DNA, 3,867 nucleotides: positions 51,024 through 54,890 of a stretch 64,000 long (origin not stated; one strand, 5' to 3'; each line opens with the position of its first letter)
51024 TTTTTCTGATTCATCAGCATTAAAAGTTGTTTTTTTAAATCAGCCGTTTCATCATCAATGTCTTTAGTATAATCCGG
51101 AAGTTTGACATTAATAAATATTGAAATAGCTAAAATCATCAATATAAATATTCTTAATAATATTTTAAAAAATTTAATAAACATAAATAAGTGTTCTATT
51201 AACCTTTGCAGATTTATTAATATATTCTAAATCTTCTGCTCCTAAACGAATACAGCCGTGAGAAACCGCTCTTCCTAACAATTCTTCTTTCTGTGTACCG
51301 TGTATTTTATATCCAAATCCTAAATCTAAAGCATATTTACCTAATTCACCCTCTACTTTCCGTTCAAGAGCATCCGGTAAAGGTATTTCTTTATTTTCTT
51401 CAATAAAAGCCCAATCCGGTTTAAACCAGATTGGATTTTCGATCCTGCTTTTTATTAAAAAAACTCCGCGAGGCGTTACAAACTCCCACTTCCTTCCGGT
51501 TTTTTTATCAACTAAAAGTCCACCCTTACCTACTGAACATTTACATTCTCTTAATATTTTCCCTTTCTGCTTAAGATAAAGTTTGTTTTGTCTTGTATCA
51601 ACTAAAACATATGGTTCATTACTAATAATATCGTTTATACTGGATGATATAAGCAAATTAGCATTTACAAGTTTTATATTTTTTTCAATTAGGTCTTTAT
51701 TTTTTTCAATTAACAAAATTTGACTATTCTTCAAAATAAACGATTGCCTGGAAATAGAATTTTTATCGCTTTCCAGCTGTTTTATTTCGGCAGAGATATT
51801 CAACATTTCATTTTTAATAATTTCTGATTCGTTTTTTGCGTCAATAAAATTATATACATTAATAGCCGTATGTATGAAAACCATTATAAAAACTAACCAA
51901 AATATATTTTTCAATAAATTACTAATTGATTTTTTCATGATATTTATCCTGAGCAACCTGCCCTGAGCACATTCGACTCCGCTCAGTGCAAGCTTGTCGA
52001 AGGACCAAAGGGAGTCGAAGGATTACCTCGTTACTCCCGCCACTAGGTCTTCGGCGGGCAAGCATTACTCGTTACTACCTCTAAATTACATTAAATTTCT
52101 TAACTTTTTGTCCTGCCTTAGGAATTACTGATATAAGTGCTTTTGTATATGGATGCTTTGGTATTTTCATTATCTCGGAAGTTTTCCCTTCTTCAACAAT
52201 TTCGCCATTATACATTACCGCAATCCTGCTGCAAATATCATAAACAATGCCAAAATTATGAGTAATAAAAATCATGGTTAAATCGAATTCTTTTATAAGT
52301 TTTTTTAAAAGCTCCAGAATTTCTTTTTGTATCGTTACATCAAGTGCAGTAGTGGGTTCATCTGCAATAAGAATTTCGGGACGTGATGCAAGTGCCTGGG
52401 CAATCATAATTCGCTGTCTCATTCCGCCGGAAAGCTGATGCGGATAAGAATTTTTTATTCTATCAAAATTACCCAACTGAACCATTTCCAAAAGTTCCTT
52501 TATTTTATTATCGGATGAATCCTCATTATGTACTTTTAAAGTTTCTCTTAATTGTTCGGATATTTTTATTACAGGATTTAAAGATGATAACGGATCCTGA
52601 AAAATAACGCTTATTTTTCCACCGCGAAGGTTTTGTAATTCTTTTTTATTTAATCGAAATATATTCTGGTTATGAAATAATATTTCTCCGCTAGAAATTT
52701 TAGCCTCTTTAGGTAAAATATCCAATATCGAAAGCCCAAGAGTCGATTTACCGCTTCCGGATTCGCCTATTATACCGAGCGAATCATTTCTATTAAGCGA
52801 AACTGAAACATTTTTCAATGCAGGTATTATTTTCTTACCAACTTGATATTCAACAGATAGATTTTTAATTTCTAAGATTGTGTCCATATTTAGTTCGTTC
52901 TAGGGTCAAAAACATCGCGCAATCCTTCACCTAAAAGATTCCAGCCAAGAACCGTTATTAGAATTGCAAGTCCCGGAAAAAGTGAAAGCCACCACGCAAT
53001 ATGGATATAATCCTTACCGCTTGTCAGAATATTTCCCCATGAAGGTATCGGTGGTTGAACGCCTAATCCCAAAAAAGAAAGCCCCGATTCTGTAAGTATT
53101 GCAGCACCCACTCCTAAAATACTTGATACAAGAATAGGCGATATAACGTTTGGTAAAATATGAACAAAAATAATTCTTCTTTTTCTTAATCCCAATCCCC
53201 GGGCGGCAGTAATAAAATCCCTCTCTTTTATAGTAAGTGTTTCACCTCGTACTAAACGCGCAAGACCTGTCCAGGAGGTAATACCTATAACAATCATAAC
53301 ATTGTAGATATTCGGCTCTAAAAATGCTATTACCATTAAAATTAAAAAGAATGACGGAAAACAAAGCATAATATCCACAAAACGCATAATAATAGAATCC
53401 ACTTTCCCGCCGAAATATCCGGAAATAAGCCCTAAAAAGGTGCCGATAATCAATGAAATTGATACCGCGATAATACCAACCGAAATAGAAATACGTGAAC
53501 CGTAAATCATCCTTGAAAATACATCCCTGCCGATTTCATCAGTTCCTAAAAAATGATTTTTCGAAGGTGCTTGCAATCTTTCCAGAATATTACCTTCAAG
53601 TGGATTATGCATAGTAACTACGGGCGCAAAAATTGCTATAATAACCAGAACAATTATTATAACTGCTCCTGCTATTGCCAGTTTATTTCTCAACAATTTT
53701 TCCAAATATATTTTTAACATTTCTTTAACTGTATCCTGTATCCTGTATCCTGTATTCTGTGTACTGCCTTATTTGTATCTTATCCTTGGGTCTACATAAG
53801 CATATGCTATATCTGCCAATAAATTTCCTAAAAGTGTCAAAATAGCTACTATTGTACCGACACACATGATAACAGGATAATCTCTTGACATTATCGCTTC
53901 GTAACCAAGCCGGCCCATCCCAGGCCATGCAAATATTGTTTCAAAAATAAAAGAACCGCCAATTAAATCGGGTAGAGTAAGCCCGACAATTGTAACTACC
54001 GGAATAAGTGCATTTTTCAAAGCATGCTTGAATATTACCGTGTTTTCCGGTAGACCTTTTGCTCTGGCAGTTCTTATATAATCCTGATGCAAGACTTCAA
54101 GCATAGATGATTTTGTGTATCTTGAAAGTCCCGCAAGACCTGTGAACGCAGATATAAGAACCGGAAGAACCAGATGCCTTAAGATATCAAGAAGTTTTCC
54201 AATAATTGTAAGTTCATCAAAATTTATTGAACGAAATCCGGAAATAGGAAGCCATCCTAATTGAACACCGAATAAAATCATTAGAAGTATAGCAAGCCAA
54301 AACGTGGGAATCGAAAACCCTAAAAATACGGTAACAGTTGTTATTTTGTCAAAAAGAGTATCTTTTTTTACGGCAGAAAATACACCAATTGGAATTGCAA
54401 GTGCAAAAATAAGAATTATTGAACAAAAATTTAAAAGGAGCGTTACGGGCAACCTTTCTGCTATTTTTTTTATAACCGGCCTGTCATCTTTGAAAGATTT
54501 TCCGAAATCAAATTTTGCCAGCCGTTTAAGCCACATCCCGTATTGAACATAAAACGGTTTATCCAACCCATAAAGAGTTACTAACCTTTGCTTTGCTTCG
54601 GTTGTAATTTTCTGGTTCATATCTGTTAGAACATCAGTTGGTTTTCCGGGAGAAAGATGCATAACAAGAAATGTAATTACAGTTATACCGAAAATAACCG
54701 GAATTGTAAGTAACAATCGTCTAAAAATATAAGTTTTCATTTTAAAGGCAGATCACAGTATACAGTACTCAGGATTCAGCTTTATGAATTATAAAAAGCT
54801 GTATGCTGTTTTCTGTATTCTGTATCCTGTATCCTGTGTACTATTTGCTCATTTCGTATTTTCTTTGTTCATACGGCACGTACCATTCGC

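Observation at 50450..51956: Two tandem L,D-transpeptidase paralogs embedded (overlapping) inside an oppABCD-F operon; one has a glycine-less catalytic motif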

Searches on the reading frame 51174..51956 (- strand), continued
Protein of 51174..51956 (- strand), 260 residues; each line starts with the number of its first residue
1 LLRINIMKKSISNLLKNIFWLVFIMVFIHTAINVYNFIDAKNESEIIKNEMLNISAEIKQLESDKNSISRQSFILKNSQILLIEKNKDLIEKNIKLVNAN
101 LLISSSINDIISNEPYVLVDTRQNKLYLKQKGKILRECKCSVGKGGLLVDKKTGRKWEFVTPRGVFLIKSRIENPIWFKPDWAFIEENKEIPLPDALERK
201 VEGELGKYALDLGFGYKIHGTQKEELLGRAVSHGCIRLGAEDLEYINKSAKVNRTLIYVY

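Call 35: find_encoding_contigs(protein=P0024, flank=8000, max_places=1)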
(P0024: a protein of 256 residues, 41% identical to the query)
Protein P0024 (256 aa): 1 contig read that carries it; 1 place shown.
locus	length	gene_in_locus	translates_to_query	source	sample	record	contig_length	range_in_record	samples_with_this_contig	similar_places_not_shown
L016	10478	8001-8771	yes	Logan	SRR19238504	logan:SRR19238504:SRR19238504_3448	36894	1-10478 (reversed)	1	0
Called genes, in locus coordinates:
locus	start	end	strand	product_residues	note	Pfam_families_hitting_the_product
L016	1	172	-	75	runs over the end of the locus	PF01809:YidD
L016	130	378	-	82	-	PF00825:Ribonuclease_P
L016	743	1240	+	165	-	-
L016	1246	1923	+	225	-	PF01520:Amidase_3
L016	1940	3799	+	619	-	PF01134:GIDA, PF07992:Pyr_redox_2 (weak), PF12831:FAD_oxidored (weak), PF21680:GIDA_C_1st (faint), PF13932:SAM_GIDA_C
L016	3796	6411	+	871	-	PF00311:PEPcase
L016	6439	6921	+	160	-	PF00731:AIRC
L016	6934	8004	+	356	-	PF01594:AI-2E_transport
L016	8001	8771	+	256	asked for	PF03734:YkuD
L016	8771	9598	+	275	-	-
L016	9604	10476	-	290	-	?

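Call 36: find_encoding_contigs(protein=P0071, flank=8000, max_places=1)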
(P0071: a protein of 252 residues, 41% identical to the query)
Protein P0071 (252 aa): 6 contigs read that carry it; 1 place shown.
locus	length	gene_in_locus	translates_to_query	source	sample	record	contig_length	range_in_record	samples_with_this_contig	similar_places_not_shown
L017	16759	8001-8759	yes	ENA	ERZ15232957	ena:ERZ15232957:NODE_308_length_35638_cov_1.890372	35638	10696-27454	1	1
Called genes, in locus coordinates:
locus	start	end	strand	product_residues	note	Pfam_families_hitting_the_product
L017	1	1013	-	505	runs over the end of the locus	-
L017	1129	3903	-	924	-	-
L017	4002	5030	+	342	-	PF08240:ADH_N, PF16912:Glu_dehyd_C, PF00107:ADH_zinc_N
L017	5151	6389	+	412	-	-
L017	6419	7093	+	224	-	-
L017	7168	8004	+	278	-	PF00072:Response_reg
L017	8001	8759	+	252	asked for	PF03734:YkuD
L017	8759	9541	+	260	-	-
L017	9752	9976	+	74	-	-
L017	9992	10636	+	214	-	-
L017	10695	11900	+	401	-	PF02073:Peptidase_M29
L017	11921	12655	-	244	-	-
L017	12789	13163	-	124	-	-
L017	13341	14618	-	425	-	PF03415:Peptidase_C11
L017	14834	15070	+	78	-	-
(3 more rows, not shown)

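Call 44: predict_structure(alignment_id=A4)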
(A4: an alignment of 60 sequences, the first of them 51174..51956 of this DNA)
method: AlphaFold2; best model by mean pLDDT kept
length: 260 residues; sequences in the alignment: 60
mean_pLDDT: 93.6   pTM: 0.63
mean pLDDT of the five models: 93.6, 91.7, 91.2, 90.9, 90.3
residues with pLDDT >= 90: 223; 70-90: 34; 50-70: 3; < 50: 0
segments of 3 or more residues with pLDDT < 50: none
pLDDT, mean of each block of 10 residues (from residue 1): 75 95 97 97 98 98 97 95 92 85 75 90 96 95 93 95 96 96 95 97 96 96 96 94 98 96
secondary structure, 60 per line:
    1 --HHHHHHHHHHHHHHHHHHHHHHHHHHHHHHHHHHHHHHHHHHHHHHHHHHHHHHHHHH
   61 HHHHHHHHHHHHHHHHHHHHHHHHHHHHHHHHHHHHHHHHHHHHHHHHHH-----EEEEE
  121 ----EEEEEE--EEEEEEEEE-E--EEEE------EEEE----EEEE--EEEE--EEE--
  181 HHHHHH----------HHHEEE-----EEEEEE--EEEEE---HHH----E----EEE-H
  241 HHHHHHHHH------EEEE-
elements in order: H3-110 E116-120 E125-130 E133-141 E146-149 E156-159 E164-167 E170-173 E176-178 H181-186 E200-202 E208-213 E216-220 E236-238 H240-249 E256-259
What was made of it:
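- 51174..51956 (-): LDT1: canonical membrane-anchored, stalked L,D-transpeptidase. Probable true start is ATG 51938. Catalytic residues His219 and Ser232-His233-Gly234-Cys235-Ile-Arg237. AF2 pLDDT 93.6 with helix 3-110 followed by the domain (call 44).
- On YkuD / L,D-transpeptidase catalytic domain (PF03734): The LDT1 model (pLDDT 93.6, call 44) was not sent to Foldseek.
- Checked: LDT1 has pLDDT 93.6 with a helix over residues 3-110 (call 44).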

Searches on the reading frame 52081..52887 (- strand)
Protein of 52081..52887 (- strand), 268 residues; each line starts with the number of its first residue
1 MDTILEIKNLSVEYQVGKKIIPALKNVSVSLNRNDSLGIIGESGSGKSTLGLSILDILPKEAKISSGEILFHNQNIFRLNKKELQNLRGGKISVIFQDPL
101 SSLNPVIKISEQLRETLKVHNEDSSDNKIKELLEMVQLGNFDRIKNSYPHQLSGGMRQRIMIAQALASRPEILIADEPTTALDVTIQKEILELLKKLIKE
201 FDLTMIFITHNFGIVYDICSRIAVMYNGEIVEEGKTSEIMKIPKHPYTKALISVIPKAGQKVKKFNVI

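Call 3: search_protein_families(library=pfam, proteins=[window:52081-52887:-], max_evalue=0.1)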
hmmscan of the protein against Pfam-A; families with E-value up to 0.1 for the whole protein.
window:52081-52887:- (268 aa): 12 families
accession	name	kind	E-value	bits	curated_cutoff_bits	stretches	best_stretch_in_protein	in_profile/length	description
PF00005.33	ABC_tran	-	2.2e-29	103.2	25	1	24-180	1-137/137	ABC transporter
PF08352.17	oligo_HPY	-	8.1e-08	33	27.1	1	231-263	1-33/65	Oligopeptide/dipeptide transporter, C-terminal region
PF02463.25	SMC_N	-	1.1e-07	32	40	1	37-215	27-202/220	RecF/RecN/SMC N terminal domain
PF13401.12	AAA_22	-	8.9e-06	26.5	27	1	37-210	8-123/130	AAA domain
PF13304.12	AAA_21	-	1.8e-05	25.4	27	1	148-211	234-299/304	AAA domain, putative AbiEii toxin, Type IV TA system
PF13555.12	AAA_29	-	0.0023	18.1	27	1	27-50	15-38/61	P-loop containing region of AAA domain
PF05621.17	TniB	-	0.0023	17.8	22.4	0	12-50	11-51/189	Bacterial TniB protein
PF09848.15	SLFN-g3_helicase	-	0.031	14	24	1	39-107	6-74/354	Schlafen group 3, DNA/RNA helicase domain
PF25389.2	DH_ALS2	-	0.039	14.6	31.2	0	74-122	103-152/178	ALS2, DBL homology domain (DH-domain)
PF01935.23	DUF87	-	0.059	13.9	23.2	0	27-56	12-45/220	Helicase HerA, central domain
PF20720.3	nSTAND3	-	0.062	13.4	27.2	0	23-54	6-37/155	Novel STAND NTPase 3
PF24883.2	NPHP3_N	-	0.074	13.7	24.8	0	35-136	23-116/164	Nephrocystin 3, N-terminal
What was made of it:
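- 52081..52887 (-): oppD ATPase, 268 aa. It lacks the C-terminal Cys-rich tail present in six relatives. Pfam ABC_tran plus a partial oligo_HPY (call 3).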

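Call 4: search_protein_families(library=ncbifam, proteins=[window:52081-52887:-], max_evalue=0.1)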
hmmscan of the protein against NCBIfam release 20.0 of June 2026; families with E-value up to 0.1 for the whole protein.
window:52081-52887:- (268 aa): 194 families (the best 25 are shown)
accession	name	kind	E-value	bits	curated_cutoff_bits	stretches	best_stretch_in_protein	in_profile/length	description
NF043079.1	MMSYN1_0167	equivalog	6.4e-85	286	740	2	81-265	297-484/561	oligopeptide ABC transporter ATP-binding protein OppD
NF007613.0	PRK10261.1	equivalog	4.7e-78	263.1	1077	1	3-260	11-277/623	glutathione ABC transporter ATP-binding protein GsiA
NF007010.1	PRK09473.1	subfamily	5.5e-77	258.6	575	1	4-264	1-263/318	oligopeptide ABC transporter ATP-binding protein OppD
NF011713.0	PRK15134.1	equivalog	1.5e-75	254.8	834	1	3-257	4-262/529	microcin C ABC transporter ATP-binding protein YejF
NF008246.0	PRK11022.1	equivalog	2.2e-73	247.2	541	1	4-263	3-265/326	dipeptide ABC transporter ATP-binding protein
NF047578.1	opine_ATP_CntD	equivalog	9.1e-72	241.5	380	1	4-259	2-257/266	staphylopine uptake ABC transporter ATP-binding protein CntD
TIGR02770.1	nickel_nikD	equivalog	9.5e-72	241.1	318.7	1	25-253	3-227/230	nickel import ATP-binding protein NikD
NF047576.1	opine_ATP_CntF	equivalog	1.7e-71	240.5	385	1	4-258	2-256/264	staphylopine uptake ABC transporter ATP-binding protein CntF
NF011659.0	PRK15079.1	equivalog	2.5e-63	213.8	540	1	6-264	22-277/334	murein tripeptide/oligopeptide ABC transporter ATP binding protein OppF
NF008453.0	PRK11308.1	subfamily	3.2e-63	214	408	1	4-264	12-274/334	dipeptide ABC transporter ATP-binding protein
NF043078.1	MMSYN1_0168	equivalog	4.9e-61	207.1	800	3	129-258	473-600/649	oligopeptide ABC transporter ATP-binding protein OppF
NF043071.1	DppF_dipep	equivalog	1.1e-55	189.4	660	1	18-259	33-270/331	dipeptide ABC transporter ATP-binding subunit DppF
NF011674.0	PRK15093.1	equivalog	2.3e-53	181.5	627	1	4-262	3-269/330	putrescine export ABC transporter ATP-binding protein SapD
TIGR02769.1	nickel_nikE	equivalog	9.3e-53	179.4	332.55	1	4-258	2-257/265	nickel import ATP-binding protein NikE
NF007739.0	PRK10419.1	subfamily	8.1e-50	169.8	354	1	4-257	3-257/268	nickel ABC transporter ATP-binding protein NikE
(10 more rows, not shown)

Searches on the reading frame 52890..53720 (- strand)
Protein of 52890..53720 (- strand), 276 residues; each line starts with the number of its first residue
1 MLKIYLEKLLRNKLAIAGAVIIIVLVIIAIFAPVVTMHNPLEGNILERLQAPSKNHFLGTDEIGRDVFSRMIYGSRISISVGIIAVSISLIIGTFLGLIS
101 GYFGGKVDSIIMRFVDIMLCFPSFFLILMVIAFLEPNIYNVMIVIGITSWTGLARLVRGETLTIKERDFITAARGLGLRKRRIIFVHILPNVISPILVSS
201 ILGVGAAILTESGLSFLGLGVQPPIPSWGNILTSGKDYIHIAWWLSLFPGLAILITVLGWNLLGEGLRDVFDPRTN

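Call 3: search_protein_families(library=pfam, proteins=[window:52890-53720:-], max_evalue=0.1)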
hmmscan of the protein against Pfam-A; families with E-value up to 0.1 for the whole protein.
window:52890-53720:- (276 aa): 2 families
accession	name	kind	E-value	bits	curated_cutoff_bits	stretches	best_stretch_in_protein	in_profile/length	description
PF00528.27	BPD_transp_1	-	1.8e-31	109.7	26.4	1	93-275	1-182/184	Binding-protein-dependent transport system inner membrane component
PF12911.12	OppC_N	-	3.5e-11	43.3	23.9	1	6-52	7-53/53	N-terminal TM domain of oligopeptide transport permease C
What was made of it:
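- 52890..53720 (-): oppC permease. Pfam OppC_N plus BPD_transp_1 (call 3).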

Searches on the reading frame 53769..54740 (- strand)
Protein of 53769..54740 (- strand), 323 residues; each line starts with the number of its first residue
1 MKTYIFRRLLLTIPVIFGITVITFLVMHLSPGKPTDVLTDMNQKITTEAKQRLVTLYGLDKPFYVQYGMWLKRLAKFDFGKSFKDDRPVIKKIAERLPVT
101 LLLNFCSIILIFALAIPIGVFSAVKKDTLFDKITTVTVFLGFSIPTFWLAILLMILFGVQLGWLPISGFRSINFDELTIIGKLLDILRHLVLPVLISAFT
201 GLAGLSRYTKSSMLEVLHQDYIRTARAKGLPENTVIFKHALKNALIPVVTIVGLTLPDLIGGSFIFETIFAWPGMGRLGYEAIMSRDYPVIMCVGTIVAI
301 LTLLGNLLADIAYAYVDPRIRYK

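Call 3: search_protein_families(library=pfam, proteins=[window:53769-54740:-], max_evalue=0.1)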
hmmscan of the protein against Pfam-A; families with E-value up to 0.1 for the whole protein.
window:53769-54740:- (323 aa): 2 families
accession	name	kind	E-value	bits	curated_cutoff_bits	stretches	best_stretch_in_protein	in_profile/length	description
PF00528.27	BPD_transp_1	-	2.2e-44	151.9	26.4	1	115-321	1-183/184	Binding-protein-dependent transport system inner membrane component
PF19300.4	BPD_transp_1_N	-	4.8e-10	40.1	23.8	1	1-103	1-113/114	Binding-prot-dependent transport system membrane comp, N-term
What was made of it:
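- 53769..54740 (-): oppB permease. Pfam BPD_transp_1_N plus BPD_transp_1 (call 3).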
